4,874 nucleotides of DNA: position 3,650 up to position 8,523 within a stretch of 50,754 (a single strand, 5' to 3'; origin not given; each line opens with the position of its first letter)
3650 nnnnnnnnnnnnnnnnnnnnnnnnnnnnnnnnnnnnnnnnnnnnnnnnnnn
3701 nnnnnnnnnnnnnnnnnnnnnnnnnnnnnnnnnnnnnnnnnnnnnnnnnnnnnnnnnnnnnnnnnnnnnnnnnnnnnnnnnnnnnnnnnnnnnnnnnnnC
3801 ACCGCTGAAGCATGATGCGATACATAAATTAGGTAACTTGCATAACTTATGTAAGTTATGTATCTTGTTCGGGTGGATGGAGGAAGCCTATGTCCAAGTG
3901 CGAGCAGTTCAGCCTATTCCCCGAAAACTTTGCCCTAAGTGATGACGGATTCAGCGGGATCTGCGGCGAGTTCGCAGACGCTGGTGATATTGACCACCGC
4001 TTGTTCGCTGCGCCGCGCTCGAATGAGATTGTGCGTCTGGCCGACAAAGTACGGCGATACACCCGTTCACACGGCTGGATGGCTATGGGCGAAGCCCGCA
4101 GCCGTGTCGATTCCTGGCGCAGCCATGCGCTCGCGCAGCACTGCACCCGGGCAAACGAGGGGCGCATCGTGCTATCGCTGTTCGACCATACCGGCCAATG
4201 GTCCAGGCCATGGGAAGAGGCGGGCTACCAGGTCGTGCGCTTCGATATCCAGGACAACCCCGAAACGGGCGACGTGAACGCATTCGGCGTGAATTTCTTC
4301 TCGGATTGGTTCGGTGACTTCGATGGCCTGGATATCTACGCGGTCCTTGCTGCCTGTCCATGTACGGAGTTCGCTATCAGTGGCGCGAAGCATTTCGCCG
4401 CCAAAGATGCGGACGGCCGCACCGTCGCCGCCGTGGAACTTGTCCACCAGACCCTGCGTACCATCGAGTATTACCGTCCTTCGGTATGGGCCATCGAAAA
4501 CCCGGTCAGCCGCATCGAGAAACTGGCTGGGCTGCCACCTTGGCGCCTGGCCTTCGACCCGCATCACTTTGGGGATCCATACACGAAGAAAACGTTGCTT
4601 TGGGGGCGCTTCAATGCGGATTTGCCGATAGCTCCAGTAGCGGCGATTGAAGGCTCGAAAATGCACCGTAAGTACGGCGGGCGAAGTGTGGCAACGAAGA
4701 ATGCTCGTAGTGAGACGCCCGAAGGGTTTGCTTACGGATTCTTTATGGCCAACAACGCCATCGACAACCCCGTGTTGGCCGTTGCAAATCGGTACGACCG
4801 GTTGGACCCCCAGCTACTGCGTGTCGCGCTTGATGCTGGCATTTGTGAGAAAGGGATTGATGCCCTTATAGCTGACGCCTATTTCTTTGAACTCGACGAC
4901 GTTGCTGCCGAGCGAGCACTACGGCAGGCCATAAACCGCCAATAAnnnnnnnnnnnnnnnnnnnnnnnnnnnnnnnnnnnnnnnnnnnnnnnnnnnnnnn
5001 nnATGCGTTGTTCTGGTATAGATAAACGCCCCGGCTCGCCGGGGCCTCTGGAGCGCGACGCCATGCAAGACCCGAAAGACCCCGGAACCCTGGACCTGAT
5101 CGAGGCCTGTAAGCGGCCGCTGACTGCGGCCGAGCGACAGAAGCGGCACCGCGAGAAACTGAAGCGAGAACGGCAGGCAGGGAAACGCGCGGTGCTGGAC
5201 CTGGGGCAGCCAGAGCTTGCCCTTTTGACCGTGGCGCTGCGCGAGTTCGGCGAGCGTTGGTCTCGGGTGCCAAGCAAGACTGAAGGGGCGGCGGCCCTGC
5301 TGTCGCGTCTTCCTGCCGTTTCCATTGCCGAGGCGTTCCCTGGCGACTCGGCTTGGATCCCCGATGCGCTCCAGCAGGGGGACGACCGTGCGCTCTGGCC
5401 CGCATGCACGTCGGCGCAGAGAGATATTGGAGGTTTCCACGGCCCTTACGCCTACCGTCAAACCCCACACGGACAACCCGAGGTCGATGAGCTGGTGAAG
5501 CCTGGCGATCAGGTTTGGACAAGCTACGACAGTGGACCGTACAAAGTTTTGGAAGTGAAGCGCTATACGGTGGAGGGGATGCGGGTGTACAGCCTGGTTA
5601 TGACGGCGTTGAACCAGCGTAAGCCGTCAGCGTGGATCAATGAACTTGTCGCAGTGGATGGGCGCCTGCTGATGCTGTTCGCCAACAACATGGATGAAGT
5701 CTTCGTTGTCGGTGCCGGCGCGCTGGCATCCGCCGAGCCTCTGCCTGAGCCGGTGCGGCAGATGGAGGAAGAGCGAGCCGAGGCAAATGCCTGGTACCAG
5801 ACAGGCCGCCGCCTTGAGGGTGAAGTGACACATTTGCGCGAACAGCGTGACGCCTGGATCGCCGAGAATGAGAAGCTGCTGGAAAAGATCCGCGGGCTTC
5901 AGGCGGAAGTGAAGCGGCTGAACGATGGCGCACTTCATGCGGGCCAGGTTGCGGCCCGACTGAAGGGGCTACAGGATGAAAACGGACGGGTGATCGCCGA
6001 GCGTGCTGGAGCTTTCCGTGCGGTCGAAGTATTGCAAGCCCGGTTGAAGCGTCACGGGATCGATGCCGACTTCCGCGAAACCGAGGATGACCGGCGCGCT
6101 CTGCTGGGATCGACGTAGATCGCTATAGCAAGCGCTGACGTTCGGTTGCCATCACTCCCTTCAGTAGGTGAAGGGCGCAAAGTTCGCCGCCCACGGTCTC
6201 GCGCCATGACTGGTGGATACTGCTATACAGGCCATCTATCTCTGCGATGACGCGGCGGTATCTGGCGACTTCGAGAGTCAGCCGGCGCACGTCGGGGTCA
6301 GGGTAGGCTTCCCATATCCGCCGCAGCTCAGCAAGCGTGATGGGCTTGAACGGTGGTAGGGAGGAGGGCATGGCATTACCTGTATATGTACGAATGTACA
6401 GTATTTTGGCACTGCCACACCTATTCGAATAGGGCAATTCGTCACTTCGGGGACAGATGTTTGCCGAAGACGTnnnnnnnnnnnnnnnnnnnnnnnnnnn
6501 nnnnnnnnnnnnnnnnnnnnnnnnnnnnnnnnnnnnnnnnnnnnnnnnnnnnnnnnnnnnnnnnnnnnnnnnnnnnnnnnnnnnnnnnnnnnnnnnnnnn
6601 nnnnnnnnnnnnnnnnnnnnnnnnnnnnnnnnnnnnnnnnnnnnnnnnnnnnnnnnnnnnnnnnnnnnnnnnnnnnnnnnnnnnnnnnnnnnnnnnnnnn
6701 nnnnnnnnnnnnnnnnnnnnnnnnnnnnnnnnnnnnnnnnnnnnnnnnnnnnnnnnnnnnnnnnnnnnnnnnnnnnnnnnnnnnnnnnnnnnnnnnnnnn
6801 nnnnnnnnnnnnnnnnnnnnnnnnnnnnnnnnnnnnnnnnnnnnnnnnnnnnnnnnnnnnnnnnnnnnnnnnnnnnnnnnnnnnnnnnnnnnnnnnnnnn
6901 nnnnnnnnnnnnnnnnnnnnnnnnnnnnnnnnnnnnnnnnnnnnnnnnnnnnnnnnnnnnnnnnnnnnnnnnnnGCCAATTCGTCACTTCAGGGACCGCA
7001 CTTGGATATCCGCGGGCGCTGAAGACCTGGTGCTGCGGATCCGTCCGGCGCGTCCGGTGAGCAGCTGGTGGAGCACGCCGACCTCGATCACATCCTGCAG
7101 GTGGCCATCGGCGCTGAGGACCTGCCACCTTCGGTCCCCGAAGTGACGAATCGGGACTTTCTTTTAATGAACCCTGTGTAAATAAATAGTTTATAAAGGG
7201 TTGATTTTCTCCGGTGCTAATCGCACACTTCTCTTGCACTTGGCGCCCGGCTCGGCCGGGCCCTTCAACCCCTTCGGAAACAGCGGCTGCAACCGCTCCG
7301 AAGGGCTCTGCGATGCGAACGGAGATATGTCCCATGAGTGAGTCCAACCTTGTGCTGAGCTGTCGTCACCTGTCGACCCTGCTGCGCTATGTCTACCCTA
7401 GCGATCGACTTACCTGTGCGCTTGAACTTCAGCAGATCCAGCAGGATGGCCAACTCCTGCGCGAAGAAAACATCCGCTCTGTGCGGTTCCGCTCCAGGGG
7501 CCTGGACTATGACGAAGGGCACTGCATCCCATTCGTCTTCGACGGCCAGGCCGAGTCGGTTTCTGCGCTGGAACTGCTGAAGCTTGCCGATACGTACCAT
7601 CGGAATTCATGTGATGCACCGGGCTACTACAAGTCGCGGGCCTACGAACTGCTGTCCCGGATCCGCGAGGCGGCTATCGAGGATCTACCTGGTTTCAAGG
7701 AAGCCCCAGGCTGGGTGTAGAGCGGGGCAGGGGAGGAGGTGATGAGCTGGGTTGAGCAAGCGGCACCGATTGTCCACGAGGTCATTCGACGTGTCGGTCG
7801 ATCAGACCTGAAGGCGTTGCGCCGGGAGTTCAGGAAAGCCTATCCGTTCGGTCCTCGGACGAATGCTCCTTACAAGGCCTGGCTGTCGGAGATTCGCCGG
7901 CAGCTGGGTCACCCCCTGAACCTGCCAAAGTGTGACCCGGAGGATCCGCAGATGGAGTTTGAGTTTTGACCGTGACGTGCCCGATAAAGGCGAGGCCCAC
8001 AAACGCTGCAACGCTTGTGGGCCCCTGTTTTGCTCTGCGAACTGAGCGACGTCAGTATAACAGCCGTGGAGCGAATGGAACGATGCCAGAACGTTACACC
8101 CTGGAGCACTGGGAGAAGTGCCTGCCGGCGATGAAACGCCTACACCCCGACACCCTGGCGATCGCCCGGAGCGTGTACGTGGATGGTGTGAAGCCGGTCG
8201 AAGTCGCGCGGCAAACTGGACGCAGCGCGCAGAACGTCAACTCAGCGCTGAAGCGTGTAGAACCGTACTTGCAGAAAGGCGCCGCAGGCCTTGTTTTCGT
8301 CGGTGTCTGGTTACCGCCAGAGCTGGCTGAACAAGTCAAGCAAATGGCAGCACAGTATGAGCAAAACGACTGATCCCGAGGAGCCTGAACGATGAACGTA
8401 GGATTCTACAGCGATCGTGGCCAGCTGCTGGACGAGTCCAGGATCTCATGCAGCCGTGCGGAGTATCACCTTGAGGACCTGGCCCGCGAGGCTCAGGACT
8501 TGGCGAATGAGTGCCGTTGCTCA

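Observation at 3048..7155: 104-bp repeat present as a 7-copy tandem array next to the putative rep gene and as an inverted solo copy 3.3 kb away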

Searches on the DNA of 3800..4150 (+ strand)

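Call 72: search_dna_similar(query=window:3800-4150:+, collection=plasmids, mode=near, max_rows=60)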
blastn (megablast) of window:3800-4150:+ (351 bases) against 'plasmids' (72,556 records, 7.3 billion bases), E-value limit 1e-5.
Records with a match: 44; places in all: 44; records where one place covers at least 80% of the query: 44.
Best place of each record, by identity: >=99% 41; 95-99% 3.
By first word of the organism name: Pseudomonas 44.
By predicted mobility (MOB-suite, as given by PLSDB): non-mobilizable 44.
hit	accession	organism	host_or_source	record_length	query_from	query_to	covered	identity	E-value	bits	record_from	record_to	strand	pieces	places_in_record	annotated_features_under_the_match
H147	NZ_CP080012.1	Pseudomonas aeruginosa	Homo sapiens,blood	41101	1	351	100%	99.7%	0e+0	643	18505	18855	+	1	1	hypothetical protein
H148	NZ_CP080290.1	Pseudomonas aeruginosa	Homo sapiens,feces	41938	1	351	100%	99.7%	0e+0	643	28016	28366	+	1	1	hypothetical protein (x2)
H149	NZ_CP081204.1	Pseudomonas aeruginosa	Severely burned patient,burn wound,burn ...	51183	1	351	100%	99.7%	0e+0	643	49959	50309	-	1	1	none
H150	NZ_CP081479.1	Pseudomonas aeruginosa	Homo sapiens,burn wound,burn wound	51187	1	351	100%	99.7%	0e+0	643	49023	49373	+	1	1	none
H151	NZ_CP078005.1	Pseudomonas aeruginosa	Homo sapiens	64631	1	351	100%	99.7%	0e+0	643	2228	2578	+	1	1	DNA cytosine methyltransferase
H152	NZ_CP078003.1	Pseudomonas aeruginosa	Homo sapiens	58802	1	351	100%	99.7%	0e+0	643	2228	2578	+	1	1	DNA cytosine methyltransferase | hypothetical protein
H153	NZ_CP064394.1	Pseudomonas aeruginosa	Homo sapiens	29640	1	351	100%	99.7%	0e+0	643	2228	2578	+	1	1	hypothetical protein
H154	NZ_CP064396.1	Pseudomonas aeruginosa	Homo sapiens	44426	1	351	100%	99.7%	0e+0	643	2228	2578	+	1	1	hypothetical protein (x2)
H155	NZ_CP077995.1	Pseudomonas aeruginosa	Homo sapiens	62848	1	351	100%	99.7%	0e+0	643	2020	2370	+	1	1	DNA cytosine methyltransferase | hypothetical protein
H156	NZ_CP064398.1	Pseudomonas aeruginosa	Homo sapiens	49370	1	351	100%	99.7%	0e+0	643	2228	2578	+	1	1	hypothetical protein (x2)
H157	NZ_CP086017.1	Pseudomonas aeruginosa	Homo sapiens,skin secretions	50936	1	351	100%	99.7%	0e+0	643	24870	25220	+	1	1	DNA cytosine methyltransferase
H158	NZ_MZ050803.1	Pseudomonas aeruginosa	-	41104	1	351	100%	99.7%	0e+0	643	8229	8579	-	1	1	hypothetical protein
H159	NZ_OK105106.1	Pseudomonas aeruginosa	-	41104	1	351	100%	99.7%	0e+0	643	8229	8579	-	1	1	hypothetical protein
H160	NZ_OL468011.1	Pseudomonas aeruginosa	-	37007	1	351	100%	99.7%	0e+0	643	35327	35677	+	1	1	hypothetical protein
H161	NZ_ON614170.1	Pseudomonas aeruginosa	-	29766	1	351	100%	99.7%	0e+0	643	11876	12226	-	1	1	hypothetical protein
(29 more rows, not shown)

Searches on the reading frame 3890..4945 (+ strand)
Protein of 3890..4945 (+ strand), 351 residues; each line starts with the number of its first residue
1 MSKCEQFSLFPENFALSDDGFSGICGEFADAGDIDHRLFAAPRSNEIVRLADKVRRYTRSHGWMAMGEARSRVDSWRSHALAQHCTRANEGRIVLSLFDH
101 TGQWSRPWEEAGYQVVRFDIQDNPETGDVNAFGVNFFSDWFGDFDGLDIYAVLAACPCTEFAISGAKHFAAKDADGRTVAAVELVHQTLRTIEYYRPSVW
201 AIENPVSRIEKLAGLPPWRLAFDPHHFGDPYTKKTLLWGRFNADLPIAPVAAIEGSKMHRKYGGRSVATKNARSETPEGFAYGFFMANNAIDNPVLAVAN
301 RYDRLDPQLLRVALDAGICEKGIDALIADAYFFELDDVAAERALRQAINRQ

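Call 7: search_protein_families(library=pfam, proteins=[window:3890-4945:+], max_evalue=0.01)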
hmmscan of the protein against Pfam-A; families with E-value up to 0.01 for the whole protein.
window:3890-4945:+ (351 aa): 0 families

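Call 16: search_protein_families(library=ncbifam, proteins=[window:3890-4945:+], max_evalue=0.1)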
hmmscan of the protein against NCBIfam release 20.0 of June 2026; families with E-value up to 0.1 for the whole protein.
window:3890-4945:+ (351 aa): 0 families

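Call 110: search_protein_families(library=pfam, proteins=[window:3890-4945:+], max_evalue=1)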
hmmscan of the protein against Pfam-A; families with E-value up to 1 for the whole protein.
window:3890-4945:+ (351 aa): 1 family
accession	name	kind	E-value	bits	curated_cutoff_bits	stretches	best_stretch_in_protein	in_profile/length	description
PF00145.23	DNA_methylase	-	0.027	14.3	22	1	128-204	49-110/324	C-5 cytosine-specific DNA methylase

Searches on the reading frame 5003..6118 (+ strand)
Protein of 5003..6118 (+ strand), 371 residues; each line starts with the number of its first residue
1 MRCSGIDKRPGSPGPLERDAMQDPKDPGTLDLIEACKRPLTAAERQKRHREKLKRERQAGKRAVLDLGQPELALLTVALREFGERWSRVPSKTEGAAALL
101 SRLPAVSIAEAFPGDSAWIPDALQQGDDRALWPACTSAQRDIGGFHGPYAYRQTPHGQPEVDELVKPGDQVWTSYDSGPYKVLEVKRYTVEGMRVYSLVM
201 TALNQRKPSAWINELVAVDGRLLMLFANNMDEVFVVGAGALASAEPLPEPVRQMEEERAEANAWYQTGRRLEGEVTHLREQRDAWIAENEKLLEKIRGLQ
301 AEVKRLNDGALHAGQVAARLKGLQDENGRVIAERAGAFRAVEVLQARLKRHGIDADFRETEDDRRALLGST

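Call 7: search_protein_families(library=pfam, proteins=[window:5003-6118:+], max_evalue=0.01)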
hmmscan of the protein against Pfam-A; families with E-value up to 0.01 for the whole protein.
window:5003-6118:+ (371 aa): 0 families

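Call 16: search_protein_families(library=ncbifam, proteins=[window:5003-6118:+], max_evalue=0.1)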
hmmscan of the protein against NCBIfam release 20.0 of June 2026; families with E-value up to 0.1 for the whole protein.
window:5003-6118:+ (371 aa): 1 family
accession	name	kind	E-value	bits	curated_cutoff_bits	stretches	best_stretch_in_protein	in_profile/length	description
TIGR04211.1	SH3_and_anchor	equivalog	0.028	14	65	1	253-330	67-144/198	TIGR04211 family SH3 domain-containing protein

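Call 110: search_protein_families(library=pfam, proteins=[window:5003-6118:+], max_evalue=1)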
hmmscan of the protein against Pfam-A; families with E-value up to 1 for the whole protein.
window:5003-6118:+ (371 aa): 5 families
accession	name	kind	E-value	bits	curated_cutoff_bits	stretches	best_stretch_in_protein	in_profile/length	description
PF20492.3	ERM_helical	-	0.08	13.4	40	1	243-321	35-110/120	Ezrin/radixin/moesin, alpha-helical domain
PF11221.13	Med21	-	0.12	13.2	37.3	0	269-304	108-143/144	Subunit 21 of Mediator complex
PF08614.16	ATG16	-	0.21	12.2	33.7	0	253-328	110-182/200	Autophagy protein 16 (ATG16)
PF12848.13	ABC_tran_Xtn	-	0.35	11.4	25.9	1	279-324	23-68/85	ABC transporter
PF04977.20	DivIC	-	0.47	10.7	28.9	1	276-308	20-53/80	Septum formation initiator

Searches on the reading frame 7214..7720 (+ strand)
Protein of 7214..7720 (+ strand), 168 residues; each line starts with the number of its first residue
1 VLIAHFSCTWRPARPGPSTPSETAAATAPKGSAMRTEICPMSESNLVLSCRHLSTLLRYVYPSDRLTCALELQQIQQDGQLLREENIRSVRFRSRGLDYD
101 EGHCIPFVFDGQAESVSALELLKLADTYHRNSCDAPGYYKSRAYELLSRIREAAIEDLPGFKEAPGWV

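Call 7: search_protein_families(library=pfam, proteins=[window:7214-7720:+], max_evalue=0.01)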
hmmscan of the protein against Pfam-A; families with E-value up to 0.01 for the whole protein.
window:7214-7720:+ (168 aa): 0 families

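Call 16: search_protein_families(library=ncbifam, proteins=[window:7214-7720:+], max_evalue=0.1)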
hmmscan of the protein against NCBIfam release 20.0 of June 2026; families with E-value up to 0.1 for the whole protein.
window:7214-7720:+ (168 aa): 1 family
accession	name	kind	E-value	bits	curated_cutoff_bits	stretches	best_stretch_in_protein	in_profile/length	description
NF008258.1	PRK11028.1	equivalog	0.04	13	370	1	52-101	235-284/330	6-phosphogluconolactonase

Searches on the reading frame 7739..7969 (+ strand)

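Call 110: search_protein_families(library=pfam, proteins=[window:7739-7969:+], max_evalue=1)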
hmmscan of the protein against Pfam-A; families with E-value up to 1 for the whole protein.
window:7739-7969:+ (76 aa): 1 family
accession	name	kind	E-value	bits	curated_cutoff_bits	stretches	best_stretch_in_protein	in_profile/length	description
PF22341.1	GSPE_N1E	-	0.1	13.2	27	1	47-69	33-55/64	GSPII protein E, N1E domain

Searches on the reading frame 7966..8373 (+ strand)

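Call 7: search_protein_families(library=pfam, proteins=[window:7966-8373:+], max_evalue=0.01)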
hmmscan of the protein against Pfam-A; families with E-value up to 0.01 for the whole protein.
window:7966-8373:+ (135 aa): 3 families
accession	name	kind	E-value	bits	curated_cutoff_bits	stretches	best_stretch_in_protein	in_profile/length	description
PF16509.11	KORA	-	8e-12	45.6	26.7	1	46-126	3-84/84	TrfB plasmid transcriptional repressor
PF20605.4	Antitox_RHH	-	0.0049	17.4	27.2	1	108-130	3-25/50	Antitoxin-like ribbon-helix-helix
PF08281.18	Sigma70_r4_2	-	0.0065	16.5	25.7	0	70-97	22-49/54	Sigma-70, region 4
